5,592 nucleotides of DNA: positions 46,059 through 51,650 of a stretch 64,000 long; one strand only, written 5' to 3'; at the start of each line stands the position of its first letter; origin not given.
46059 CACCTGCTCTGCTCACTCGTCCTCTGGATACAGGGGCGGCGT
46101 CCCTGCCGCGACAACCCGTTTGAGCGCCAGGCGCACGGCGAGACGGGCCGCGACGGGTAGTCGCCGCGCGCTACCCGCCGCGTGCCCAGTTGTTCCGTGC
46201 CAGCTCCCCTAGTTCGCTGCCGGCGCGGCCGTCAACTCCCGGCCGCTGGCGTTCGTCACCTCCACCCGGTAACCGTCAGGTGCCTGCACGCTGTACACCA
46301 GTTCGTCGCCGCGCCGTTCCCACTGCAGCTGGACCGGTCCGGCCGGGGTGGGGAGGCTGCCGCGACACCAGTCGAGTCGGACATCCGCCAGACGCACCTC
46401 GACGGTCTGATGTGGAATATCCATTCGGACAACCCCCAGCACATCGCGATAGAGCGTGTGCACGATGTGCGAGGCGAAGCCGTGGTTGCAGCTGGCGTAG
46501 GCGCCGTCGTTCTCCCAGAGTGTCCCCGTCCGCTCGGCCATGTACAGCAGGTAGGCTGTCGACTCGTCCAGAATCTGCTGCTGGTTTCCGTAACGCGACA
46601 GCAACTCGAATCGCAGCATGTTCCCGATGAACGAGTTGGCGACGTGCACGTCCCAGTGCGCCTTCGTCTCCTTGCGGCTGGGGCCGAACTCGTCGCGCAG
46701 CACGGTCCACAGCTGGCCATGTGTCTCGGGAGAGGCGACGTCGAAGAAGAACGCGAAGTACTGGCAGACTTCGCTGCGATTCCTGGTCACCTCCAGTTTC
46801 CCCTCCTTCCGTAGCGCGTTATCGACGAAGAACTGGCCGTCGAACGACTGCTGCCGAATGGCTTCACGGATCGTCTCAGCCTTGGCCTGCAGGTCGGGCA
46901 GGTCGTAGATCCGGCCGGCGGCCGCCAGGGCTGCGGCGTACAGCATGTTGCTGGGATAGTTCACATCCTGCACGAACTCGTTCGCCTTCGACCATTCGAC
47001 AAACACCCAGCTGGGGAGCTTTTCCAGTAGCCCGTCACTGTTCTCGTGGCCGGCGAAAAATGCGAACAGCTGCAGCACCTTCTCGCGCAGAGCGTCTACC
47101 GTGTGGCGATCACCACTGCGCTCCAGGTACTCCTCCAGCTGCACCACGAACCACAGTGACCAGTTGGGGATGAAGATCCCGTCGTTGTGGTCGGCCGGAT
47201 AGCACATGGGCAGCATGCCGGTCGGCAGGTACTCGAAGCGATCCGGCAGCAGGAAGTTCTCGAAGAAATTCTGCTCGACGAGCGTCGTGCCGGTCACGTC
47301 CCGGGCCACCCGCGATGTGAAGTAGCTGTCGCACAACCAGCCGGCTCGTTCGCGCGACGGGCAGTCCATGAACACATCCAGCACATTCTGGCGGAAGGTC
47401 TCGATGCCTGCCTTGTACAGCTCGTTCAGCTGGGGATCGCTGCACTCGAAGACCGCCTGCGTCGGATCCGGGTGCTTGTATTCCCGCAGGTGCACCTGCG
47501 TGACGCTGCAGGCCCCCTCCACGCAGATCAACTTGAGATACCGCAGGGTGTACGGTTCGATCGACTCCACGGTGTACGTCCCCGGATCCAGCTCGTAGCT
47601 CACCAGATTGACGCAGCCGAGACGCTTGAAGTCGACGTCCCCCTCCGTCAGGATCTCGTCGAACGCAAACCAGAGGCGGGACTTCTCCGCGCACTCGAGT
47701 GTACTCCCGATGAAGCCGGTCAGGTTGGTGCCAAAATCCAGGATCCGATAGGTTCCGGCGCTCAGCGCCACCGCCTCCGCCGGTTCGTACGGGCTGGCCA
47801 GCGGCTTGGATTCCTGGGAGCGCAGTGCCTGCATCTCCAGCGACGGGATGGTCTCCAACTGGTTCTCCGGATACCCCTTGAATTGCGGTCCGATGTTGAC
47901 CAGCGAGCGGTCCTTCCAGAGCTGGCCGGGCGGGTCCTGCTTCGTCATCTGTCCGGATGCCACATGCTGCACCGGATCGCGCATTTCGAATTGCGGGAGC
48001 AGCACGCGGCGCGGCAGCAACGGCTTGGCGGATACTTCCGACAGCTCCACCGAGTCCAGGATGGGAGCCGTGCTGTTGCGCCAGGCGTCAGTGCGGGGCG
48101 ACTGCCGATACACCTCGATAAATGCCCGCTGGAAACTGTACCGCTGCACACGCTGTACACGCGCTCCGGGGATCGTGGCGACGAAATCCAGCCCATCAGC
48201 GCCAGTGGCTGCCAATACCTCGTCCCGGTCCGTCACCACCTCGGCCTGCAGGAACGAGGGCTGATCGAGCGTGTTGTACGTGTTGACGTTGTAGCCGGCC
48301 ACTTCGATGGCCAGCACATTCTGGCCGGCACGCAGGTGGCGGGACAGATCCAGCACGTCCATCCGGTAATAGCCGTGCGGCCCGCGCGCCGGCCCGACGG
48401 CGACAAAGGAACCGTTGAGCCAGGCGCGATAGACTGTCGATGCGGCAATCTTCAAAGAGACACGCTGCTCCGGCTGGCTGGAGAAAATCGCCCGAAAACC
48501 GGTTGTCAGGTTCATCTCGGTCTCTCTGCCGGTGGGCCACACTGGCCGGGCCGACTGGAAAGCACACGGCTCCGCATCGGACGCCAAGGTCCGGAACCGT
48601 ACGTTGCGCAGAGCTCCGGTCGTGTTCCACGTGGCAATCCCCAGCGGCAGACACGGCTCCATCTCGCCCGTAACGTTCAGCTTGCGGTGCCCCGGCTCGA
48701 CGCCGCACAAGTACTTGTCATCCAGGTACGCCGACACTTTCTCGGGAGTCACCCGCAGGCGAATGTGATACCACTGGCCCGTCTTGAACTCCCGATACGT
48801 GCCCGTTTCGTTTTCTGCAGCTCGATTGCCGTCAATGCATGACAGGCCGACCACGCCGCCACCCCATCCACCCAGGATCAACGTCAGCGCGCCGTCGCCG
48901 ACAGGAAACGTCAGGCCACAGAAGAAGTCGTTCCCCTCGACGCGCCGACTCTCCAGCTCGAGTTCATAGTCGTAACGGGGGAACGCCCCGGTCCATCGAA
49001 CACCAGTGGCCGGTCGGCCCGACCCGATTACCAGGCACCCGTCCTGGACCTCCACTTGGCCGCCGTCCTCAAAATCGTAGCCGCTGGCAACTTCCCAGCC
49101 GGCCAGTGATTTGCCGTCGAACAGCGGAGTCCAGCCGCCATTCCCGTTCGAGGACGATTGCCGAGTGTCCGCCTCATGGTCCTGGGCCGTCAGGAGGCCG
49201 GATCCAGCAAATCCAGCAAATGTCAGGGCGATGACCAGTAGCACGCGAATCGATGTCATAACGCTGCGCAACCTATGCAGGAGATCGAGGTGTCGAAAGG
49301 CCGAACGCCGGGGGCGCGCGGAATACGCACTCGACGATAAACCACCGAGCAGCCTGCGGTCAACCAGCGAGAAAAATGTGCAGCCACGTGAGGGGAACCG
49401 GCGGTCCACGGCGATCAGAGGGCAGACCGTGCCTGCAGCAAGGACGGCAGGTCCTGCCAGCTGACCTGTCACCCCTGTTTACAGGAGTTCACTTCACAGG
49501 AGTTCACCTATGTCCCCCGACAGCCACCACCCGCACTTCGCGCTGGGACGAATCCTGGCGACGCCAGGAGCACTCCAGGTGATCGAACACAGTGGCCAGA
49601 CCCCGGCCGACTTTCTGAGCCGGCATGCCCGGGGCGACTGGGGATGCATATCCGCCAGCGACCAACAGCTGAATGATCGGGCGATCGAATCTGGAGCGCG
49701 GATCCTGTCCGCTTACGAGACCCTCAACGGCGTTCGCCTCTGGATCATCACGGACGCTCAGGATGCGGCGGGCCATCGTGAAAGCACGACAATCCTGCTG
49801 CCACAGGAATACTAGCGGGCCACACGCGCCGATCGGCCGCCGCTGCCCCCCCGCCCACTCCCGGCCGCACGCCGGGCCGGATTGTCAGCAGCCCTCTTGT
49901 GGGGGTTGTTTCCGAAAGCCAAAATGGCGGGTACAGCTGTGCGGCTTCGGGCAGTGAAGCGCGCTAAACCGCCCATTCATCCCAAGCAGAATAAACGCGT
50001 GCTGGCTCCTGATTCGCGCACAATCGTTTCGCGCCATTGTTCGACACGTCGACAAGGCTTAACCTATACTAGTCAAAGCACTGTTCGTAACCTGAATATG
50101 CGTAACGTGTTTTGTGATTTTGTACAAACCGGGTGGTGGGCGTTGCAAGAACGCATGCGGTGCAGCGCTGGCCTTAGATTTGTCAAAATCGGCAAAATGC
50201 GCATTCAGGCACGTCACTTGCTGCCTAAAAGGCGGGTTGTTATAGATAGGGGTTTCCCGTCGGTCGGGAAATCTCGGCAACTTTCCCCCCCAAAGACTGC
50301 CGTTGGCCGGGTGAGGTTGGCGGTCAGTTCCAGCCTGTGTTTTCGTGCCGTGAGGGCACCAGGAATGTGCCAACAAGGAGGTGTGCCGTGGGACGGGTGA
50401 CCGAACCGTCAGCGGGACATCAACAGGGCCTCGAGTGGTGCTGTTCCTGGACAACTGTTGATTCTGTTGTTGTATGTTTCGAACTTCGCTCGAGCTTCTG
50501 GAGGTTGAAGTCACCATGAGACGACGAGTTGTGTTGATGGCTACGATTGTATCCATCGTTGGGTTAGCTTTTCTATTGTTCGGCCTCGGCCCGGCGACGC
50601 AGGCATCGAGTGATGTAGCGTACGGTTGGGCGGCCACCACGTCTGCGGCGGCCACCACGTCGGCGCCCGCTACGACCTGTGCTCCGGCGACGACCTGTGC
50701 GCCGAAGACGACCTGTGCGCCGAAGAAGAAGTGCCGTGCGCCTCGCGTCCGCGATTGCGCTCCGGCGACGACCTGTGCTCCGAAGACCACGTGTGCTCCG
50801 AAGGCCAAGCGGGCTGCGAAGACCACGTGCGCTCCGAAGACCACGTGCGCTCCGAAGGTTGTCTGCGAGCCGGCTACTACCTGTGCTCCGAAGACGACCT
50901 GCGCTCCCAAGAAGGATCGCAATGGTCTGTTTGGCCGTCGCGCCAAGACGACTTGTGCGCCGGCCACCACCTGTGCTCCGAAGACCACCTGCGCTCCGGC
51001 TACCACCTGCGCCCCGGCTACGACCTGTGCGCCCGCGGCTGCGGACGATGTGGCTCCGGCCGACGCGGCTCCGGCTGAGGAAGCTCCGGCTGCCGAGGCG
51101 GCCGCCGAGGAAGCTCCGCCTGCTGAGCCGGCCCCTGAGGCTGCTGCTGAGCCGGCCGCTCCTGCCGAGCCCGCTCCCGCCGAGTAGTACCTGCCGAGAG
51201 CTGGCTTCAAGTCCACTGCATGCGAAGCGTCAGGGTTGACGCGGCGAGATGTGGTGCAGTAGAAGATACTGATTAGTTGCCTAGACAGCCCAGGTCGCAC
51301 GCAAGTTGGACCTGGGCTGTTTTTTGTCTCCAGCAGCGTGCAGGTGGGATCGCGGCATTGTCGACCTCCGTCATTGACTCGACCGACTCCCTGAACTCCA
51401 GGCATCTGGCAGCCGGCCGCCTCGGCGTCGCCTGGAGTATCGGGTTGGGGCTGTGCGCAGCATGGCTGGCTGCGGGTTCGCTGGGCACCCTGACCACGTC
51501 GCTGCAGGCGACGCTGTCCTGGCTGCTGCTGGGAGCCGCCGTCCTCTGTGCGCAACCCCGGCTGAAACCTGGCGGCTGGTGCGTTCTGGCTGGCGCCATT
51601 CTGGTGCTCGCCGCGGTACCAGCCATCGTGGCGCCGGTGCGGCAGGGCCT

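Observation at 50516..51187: Secreted protein built from ~19 tandem Cys-containing hexapeptides (A/K)TTCAP with an acidic APE tail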

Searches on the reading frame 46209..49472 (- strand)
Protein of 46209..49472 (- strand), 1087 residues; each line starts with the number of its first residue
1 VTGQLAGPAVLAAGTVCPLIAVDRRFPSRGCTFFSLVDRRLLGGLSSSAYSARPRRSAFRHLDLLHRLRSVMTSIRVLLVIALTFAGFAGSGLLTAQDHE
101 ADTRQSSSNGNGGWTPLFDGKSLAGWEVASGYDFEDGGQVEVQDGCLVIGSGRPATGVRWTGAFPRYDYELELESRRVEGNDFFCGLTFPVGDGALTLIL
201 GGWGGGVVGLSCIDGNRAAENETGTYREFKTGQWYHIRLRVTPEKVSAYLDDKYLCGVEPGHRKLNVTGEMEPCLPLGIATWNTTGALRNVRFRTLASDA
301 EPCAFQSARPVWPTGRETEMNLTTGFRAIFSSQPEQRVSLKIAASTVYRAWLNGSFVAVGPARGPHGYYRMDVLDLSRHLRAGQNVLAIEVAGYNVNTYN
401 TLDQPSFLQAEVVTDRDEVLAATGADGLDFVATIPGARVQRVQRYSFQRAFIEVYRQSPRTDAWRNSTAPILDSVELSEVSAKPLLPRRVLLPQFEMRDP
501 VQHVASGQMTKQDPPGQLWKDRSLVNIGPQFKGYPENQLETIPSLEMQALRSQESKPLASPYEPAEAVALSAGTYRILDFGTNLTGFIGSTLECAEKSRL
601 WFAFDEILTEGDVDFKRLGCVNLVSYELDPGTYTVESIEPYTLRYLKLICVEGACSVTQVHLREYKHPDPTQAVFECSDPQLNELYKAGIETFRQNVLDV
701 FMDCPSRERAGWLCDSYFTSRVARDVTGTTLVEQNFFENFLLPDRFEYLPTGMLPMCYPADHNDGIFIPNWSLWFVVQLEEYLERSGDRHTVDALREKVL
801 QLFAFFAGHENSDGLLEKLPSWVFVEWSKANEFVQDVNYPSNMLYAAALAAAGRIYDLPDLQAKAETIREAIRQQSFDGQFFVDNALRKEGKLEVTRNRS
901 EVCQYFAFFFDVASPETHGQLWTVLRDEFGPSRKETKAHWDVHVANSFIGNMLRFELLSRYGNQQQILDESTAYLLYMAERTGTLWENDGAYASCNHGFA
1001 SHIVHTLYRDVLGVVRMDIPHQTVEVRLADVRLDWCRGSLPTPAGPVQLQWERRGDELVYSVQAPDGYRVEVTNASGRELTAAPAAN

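Call 10: search_protein_families(library=pfam, proteins=[window:46209-49472:-], max_evalue=0.001)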
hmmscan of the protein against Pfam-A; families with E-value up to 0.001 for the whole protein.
window:46209-49472:- (1087 aa): 3 families
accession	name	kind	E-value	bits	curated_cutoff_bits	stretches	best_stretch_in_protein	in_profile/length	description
PF17389.8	Bac_rhamnosid6H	-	2.6e-21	76.7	24.5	1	672-1011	3-339/339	Bacterial alpha-L-rhamnosidase 6 hairpin glycosidase domain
PF06439.18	3keto-disac_hyd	-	4.9e-13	50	26.8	1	113-293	1-186/187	3-keto-disaccharide hydrolase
PF17390.7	Bac_rhamnosid_C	-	3.1e-05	24.2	22.1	1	1030-1073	19-62/78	Bacterial alpha-L-rhamnosidase C-terminal domain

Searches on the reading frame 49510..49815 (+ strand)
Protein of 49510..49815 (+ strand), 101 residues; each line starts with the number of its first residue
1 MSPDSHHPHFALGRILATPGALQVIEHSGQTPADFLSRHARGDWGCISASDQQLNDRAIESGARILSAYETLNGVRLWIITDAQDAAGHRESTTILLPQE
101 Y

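Call 10: search_protein_families(library=pfam, proteins=[window:49510-49815:+], max_evalue=0.001)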
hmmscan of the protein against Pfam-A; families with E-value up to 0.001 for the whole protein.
window:49510-49815:+ (101 aa): 0 families

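Call 41: search_protein_families(library=ncbifam, proteins=[window:49510-49815:+], max_evalue=0.01)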
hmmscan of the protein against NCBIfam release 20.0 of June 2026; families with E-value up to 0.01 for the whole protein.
window:49510-49815:+ (101 aa): 0 families

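Call 45: search_protein_families(library=pfam, proteins=[window:49510-49815:+], max_evalue=5)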
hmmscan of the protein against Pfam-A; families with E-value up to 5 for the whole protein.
window:49510-49815:+ (101 aa): 1 family
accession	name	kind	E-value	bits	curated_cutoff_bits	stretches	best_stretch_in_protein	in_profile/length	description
PF05749.17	Rubella_E2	-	0.031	14.4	27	1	6-63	27-84/288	Rubella membrane glycoprotein E2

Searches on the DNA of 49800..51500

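Call 20: search_rna_families(source=window, start=49800, end=51500, threshold=evalue, max_evalue=1)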
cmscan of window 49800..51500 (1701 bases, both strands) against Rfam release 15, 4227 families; matches with E-value up to 1: 1.
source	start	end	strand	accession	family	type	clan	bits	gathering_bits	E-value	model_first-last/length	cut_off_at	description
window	51289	51329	+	RF01687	Acido-Lenti-1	Gene; sRNA;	-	17.2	37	0.58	1-46/46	no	Acido-Lenti-1 RNA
